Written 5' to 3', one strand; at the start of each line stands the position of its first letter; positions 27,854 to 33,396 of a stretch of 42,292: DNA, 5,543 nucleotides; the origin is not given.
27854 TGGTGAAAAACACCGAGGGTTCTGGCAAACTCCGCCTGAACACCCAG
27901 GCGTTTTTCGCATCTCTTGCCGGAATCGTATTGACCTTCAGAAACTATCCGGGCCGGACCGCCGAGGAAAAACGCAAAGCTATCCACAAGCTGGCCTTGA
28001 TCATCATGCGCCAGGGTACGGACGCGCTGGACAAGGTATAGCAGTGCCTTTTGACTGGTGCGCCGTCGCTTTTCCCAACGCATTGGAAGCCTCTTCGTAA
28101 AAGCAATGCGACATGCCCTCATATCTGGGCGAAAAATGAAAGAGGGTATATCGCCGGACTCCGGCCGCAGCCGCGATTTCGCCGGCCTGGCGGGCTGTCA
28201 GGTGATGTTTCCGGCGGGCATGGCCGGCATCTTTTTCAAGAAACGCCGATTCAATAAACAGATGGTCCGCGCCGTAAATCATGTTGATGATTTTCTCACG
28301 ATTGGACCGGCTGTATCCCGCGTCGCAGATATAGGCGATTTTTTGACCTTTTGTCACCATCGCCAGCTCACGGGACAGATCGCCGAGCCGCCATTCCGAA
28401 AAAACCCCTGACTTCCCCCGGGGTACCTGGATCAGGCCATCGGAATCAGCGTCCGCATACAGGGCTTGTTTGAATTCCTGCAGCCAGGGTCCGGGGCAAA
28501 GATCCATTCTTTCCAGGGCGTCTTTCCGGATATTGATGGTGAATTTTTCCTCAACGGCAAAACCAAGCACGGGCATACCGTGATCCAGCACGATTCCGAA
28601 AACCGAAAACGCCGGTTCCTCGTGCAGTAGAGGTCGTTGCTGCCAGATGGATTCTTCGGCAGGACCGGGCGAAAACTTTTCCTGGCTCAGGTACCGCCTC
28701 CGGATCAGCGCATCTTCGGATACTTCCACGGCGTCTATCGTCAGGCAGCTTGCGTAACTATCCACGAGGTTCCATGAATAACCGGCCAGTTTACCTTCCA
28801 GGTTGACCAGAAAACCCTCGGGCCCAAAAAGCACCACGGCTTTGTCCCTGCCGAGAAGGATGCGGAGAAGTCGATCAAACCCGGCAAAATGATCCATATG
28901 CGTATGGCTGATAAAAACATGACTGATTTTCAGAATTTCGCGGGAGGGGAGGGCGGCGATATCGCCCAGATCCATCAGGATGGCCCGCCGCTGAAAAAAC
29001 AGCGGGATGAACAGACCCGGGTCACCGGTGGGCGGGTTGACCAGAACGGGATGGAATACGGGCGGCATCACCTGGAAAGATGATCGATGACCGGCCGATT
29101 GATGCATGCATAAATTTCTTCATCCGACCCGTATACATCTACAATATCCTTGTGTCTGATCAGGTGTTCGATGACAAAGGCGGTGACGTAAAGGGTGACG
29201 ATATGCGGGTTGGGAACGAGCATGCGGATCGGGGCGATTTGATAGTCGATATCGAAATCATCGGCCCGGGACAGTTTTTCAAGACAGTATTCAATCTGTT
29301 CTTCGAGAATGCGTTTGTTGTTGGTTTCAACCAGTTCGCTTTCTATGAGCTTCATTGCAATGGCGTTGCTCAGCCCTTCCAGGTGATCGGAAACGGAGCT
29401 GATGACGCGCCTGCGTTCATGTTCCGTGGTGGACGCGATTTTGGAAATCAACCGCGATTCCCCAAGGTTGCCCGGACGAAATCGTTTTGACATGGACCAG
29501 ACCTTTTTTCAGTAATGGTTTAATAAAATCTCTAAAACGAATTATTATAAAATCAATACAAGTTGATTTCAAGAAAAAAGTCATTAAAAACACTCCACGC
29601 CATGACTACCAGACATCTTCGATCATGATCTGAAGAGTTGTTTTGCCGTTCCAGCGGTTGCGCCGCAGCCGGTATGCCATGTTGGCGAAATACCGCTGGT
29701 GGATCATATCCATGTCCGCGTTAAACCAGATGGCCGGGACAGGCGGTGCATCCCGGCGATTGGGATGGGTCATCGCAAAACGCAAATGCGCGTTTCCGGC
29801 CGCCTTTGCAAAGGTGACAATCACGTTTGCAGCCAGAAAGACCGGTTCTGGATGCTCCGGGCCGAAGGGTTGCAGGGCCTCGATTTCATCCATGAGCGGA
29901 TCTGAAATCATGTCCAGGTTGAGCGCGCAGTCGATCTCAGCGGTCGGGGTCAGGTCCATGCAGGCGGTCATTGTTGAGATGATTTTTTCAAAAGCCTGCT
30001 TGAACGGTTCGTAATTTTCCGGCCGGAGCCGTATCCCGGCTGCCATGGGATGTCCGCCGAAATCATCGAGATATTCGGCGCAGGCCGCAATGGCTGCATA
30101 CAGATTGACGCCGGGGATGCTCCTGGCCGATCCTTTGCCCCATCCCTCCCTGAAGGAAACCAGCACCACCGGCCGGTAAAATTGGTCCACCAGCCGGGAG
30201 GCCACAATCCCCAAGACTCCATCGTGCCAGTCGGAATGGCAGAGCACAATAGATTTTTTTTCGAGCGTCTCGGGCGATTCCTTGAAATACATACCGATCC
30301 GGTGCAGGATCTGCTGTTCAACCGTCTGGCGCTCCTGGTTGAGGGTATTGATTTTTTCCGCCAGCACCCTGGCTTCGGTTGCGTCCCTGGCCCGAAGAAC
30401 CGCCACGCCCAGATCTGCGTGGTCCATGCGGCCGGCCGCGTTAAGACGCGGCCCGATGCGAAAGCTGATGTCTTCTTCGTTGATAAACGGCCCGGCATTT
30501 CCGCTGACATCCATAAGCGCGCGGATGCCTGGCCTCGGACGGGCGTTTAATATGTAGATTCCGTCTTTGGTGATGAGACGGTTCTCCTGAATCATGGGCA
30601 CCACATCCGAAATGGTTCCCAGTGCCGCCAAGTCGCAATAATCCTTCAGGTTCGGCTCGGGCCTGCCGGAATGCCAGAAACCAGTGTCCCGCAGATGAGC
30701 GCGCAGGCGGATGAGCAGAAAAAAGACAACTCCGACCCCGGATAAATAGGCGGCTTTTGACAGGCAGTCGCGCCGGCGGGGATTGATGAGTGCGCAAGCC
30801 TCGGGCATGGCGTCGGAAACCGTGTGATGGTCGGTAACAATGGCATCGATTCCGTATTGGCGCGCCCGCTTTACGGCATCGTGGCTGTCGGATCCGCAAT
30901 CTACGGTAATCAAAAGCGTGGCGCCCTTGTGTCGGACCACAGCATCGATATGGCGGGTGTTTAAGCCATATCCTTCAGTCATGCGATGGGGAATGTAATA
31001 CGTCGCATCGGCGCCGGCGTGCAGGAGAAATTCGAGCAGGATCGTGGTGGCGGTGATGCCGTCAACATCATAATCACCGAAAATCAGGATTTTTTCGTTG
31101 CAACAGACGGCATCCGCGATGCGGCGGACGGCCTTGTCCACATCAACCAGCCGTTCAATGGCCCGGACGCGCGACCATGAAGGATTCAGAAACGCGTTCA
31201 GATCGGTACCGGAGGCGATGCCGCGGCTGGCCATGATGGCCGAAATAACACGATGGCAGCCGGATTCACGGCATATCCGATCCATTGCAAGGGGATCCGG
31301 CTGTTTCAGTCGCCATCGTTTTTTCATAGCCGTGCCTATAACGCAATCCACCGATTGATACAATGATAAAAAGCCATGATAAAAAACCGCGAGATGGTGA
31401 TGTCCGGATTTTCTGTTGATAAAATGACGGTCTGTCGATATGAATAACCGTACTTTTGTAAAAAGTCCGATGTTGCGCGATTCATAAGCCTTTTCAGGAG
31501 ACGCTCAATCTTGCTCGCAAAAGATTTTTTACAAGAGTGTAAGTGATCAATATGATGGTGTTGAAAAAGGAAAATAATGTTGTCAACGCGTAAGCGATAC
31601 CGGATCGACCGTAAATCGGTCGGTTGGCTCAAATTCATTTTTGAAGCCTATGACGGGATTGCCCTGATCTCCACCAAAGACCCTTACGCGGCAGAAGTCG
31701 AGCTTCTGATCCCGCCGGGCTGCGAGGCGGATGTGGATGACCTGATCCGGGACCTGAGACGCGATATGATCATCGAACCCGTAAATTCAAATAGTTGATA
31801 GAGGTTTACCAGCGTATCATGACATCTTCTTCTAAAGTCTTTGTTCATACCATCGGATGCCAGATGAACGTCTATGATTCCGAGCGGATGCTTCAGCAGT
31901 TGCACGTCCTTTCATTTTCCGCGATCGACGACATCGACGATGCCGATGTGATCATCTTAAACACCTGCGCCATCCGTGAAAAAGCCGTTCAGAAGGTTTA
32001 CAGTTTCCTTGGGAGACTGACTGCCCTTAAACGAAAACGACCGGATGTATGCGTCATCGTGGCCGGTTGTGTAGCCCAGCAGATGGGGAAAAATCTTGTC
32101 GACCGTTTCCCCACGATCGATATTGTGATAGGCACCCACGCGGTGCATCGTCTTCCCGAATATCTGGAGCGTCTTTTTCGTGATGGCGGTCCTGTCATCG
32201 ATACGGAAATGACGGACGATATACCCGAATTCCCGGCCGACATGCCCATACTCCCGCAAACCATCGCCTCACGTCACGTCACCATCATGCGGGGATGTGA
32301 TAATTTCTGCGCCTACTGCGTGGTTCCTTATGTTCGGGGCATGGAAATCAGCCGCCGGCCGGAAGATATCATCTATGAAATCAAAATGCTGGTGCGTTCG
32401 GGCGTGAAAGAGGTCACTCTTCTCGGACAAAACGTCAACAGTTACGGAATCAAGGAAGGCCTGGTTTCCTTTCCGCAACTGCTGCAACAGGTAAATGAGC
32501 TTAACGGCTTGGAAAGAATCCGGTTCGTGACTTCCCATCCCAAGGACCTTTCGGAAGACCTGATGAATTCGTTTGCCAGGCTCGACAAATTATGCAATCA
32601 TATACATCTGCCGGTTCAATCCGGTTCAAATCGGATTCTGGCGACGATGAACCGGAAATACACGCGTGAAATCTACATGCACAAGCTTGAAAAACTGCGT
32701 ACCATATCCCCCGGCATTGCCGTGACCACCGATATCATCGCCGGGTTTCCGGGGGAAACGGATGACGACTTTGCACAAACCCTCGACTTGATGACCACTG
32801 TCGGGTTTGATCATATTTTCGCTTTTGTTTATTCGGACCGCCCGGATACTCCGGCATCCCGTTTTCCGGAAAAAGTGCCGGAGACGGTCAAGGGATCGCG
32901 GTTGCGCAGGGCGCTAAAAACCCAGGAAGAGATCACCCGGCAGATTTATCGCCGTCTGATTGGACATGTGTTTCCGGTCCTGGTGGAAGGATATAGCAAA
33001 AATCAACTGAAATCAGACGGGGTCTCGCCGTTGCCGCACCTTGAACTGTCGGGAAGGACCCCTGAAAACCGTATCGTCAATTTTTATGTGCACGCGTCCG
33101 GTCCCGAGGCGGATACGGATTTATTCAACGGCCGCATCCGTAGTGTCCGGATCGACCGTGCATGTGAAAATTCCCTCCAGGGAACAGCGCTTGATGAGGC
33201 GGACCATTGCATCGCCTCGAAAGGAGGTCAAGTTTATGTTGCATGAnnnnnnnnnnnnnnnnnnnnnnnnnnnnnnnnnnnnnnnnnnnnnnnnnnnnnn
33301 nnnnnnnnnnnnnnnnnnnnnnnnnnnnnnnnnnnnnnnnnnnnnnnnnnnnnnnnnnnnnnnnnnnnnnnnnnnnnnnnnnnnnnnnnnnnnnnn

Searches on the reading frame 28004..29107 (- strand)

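Call 35: search_protein_families(library=ncbifam, proteins=[window:28004-29107:-], max_evalue=0.00001)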
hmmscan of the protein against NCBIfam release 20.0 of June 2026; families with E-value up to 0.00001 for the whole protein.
window:28004-29107:- (367 aa): 8 families
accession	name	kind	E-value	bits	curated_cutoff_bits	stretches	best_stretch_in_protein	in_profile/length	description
NF002558.0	PRK02126.1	subfamily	1.4e-115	386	315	1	14-351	1-339/345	ribonuclease Z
TIGR02651.1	RNase_Z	equivalog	8.8e-32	110.4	292.95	1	59-346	50-290/302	ribonuclease Z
NF000801.0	PRK00055.1-3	equivalog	1.7e-30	106.1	252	1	57-344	50-289/307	ribonuclease Z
NF000805.0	PRK00055.2-3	equivalog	8.4e-20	71.2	416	1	247-347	193-288/307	ribonuclease Z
NF000804.0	PRK00055.2-1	equivalog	3e-16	59.4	402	1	247-349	193-290/306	ribonuclease Z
NF000800.0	PRK00055.1-1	equivalog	3.7e-11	42.6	398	0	230-331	180-277/305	ribonuclease Z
NF041851.1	cyc_nuc_deg_phdiest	equivalog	4.9e-09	35.9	400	1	252-329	153-225/253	cyclic nucleotide-degrading phosphodiesterase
TIGR02649.1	true_RNase_BN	exception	3.5e-08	32.8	563.7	0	60-134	55-130/304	ribonuclease BN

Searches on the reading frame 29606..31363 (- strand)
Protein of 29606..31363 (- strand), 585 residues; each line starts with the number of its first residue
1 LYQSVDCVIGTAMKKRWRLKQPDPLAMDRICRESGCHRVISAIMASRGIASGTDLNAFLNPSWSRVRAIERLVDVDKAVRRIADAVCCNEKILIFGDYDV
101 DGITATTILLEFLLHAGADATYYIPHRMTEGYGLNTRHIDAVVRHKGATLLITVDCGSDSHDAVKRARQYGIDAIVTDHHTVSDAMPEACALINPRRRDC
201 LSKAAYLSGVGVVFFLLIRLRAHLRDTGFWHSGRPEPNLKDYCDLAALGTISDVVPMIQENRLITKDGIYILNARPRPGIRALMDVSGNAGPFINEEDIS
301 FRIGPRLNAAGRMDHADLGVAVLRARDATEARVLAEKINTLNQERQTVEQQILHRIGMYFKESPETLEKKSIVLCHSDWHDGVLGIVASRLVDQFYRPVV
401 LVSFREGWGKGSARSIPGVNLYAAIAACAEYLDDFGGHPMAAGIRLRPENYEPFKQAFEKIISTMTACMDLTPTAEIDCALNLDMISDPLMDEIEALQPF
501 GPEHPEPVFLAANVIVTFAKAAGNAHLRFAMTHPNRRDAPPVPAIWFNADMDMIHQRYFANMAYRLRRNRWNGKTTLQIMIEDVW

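Call 35: search_protein_families(library=ncbifam, proteins=[window:29606-31363:-], max_evalue=0.00001)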
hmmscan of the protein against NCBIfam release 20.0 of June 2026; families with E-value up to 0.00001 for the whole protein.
window:29606-31363:- (585 aa): 5 families
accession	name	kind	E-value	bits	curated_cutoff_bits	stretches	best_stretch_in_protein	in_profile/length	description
TIGR00644.1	recJ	equivalog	3.2e-156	520.8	396.9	1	36-584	1-546/546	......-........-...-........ exonuclease RecJ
NF008290.0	PRK11070.1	equivalog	2.4e-113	379.6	900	1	37-585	23-575/577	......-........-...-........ exonuclease RecJ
NF053576.1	RecJ_archaeal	equivalog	2.7e-25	89.1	360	2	80-254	2-150/452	RecJ family nuclease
NF053575.1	GAN_nuclease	exception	1.5e-11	43.6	850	0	307-463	302-465/467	GINS-associated RecJ family nuclease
NF040701.1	RecJ_Meth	equivalog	5.9e-09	35.2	550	1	89-217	7-127/449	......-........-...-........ exonuclease RecJ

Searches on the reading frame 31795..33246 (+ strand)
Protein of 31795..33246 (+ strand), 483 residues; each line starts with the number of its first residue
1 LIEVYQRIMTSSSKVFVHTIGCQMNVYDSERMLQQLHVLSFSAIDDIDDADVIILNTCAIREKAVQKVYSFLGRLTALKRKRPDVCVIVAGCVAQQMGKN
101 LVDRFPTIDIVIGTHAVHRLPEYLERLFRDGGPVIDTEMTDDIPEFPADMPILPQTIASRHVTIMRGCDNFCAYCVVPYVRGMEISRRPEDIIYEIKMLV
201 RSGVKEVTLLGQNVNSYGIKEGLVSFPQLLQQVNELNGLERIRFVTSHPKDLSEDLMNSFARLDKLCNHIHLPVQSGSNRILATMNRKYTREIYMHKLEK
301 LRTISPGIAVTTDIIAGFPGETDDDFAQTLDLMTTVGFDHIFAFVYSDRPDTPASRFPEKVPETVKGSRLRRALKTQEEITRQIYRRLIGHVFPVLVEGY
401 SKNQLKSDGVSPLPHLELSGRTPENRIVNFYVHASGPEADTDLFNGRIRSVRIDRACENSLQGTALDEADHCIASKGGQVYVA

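Call 36: search_protein_families(library=ncbifam, proteins=[window:31795-33246:+], max_evalue=0.00001)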
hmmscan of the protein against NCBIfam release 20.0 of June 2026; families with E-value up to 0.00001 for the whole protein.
window:31795-33246:+ (483 aa): 16 families
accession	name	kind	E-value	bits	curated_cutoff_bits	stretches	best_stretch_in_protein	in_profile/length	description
TIGR01574.1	miaB-methiolase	equivalog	1.5e-144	482.3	355.3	1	14-464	1-435/437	tRNA (N6-isopentenyl adenosine(37)-C2)-methylthiotransferase MiaB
TIGR00089.1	TIGR00089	subfamily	8.4e-136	453.2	251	1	14-463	1-429/429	MiaB/RimO family radical SAM methylthiotransferase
NF010916.0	PRK14336.1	equivalog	7.3e-100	334.7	606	1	14-408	3-376/418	tRNA (N6-isopentenyl adenosine(37)-C2)-methylthiotransferase MiaB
TIGR01579.1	MiaB-like-C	equivalog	3.8e-94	316.3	357.05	1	17-404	1-386/416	tRNA (N(6)-L-threonylcarbamoyladenosine(37)-C(2))-methylthiotransferase MtaB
TIGR01125.1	TIGR01125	equivalog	1.5e-78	264.8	356.95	1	14-404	1-384/432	30S ribosomal protein S12 methylthiotransferase RimO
TIGR01578.1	MiaB-like-B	hypoth_equivalog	2.1e-73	247.5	314.7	1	14-399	1-374/421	tRNA (N(6)-L-threonylcarbamoyladenosine(37)-C(2))-methylthiotransferase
TIGR04014.1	B12_SAM_MJ_0865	equivalog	2.5e-27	95.8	360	1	128-362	123-362/434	methyl-coenzyme M reductase glutamine C-methyltransferase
TIGR04013.1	B12_SAM_MJ_1487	hypoth_equivalog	3.5e-23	82.1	251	1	67-363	58-363/382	TIGR04013 family B12-binding domain/radical SAM domain-containing protein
TIGR04479.1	bcpD_PhpK_rSAM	subfamily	4.4e-15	55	600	1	164-340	246-413/504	PhpK family radical SAM P-methyltransferase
NF050148.1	rSAM_ApyD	equivalog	5.5e-12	44.9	750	0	255-334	289-364/645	RiPP biosynthesis radical SAM protein ApyD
NF038361.1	rSAM_Sden_1168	equivalog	5.5e-07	28.5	575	0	162-348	285-463/560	Sden_1168 family B12-binding radical SAM P-methyltransferase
NF033712.0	B12_rSAM_KedN5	subfamily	1.2e-06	27.1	700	0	165-333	201-367/624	KedN5 family methylcobalamin-dependent radical SAM C-methyltransferase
TIGR04072.2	rSAM_ladder_B12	equivalog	1.3e-06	27.3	360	1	162-344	183-357/443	lipid biosynthesis B12-binding/radical SAM protein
TIGR01212.1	TIGR01212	equivalog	2.5e-06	26.9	180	1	247-341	116-210/302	tRNA modification radical SAM protein MnmL/YtqA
NF053742.1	LipS1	equivalog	6e-06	26.1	230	0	167-366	16-204/268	LipS1 family lipoyl synthase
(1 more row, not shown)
